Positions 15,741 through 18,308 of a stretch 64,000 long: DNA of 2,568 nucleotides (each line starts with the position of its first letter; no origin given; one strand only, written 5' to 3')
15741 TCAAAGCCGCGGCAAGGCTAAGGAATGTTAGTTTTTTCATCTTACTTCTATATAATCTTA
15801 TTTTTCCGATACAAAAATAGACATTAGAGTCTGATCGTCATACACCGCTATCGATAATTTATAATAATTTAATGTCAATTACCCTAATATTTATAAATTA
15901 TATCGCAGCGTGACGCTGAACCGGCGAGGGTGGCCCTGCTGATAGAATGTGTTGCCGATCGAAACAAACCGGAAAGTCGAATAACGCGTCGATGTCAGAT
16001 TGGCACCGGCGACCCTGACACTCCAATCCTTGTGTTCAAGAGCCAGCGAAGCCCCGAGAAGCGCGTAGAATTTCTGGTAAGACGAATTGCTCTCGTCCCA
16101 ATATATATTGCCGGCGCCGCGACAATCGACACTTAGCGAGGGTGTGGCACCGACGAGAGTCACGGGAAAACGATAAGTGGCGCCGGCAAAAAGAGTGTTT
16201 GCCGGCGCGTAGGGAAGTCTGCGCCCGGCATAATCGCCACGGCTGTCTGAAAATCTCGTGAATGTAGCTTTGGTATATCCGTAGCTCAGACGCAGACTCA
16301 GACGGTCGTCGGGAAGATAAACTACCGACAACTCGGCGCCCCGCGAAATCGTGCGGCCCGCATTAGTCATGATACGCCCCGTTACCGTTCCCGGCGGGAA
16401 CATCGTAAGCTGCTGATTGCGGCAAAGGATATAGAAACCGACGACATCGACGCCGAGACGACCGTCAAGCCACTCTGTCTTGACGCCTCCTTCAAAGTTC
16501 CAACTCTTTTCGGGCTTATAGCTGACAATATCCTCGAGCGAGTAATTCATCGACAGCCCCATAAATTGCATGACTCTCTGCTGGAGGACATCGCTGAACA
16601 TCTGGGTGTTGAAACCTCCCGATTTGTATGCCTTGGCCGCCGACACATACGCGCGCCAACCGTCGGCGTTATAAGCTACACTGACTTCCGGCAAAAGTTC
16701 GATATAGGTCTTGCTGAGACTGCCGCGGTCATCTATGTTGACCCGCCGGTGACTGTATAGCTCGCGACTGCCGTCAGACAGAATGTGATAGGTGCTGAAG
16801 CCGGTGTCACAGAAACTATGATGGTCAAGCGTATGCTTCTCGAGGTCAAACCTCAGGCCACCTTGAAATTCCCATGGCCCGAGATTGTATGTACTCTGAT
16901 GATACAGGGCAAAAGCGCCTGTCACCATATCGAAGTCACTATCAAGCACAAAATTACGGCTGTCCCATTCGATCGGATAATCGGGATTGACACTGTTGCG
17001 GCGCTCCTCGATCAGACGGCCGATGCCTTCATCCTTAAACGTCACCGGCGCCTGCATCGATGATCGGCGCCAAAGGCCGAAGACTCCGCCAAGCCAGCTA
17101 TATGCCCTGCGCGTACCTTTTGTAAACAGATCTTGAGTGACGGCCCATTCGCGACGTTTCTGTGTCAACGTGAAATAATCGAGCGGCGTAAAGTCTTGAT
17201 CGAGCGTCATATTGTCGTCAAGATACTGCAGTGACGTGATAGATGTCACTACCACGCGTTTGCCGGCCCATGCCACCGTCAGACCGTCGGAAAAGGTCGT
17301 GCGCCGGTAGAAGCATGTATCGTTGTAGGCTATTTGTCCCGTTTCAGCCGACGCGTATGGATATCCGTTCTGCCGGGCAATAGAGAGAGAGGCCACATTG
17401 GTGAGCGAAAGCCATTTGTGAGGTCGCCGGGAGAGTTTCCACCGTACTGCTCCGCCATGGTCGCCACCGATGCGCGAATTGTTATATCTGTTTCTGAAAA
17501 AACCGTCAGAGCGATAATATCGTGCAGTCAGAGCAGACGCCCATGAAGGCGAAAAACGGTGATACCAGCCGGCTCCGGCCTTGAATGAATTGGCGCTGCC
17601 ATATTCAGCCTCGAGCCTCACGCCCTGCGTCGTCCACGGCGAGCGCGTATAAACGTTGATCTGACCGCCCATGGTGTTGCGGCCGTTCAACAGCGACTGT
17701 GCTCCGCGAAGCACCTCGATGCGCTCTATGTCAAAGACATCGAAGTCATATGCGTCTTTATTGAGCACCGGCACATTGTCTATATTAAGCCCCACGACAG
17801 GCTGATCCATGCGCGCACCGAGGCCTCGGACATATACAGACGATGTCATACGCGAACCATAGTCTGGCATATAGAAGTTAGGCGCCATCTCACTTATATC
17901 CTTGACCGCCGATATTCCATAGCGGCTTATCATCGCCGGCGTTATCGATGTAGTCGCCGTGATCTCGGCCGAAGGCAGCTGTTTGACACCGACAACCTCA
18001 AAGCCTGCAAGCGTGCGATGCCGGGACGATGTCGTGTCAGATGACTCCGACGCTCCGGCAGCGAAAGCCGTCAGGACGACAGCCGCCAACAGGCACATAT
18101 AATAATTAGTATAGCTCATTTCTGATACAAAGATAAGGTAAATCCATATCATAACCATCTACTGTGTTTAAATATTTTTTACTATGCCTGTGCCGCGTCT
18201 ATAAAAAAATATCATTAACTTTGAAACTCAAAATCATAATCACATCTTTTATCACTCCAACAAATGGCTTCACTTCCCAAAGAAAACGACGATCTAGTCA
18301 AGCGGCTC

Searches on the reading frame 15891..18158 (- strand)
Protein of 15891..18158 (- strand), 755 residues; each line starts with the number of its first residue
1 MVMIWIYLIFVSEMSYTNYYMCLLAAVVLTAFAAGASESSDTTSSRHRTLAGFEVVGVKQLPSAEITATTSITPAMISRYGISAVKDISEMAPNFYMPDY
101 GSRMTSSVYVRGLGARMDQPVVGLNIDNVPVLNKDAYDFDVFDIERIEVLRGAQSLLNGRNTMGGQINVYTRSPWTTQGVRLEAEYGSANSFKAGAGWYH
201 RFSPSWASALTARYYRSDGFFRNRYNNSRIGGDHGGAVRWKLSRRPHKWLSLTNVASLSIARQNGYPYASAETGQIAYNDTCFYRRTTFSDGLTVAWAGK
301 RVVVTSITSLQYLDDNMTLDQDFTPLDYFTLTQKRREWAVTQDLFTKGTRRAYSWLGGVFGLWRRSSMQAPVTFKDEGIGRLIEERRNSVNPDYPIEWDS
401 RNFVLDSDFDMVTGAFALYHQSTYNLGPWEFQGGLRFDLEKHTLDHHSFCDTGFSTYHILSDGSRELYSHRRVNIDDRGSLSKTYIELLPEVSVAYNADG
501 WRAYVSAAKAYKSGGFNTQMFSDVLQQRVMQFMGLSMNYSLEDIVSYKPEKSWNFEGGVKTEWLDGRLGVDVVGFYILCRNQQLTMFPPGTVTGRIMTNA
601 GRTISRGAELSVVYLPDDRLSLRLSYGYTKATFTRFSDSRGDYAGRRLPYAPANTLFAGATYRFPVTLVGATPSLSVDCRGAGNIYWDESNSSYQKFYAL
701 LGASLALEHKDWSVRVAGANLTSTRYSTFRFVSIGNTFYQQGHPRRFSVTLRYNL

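Call 89: search_protein_families(library=pfam, proteins=[window:15891-18158:-], max_evalue=0.00001)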
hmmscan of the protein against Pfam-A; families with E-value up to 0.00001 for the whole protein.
window:15891-18158:- (755 aa): 2 families
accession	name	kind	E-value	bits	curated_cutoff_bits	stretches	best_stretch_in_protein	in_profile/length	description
PF00593.30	TonB_dep_Rec_b-barrel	-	6.6e-32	112.4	27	1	279-721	51-436/436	TonB dependent receptor-like, beta-barrel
PF07715.20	Plug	-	7.8e-15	55.7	23.9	1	67-165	7-106/107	TonB-dependent Receptor Plug Domain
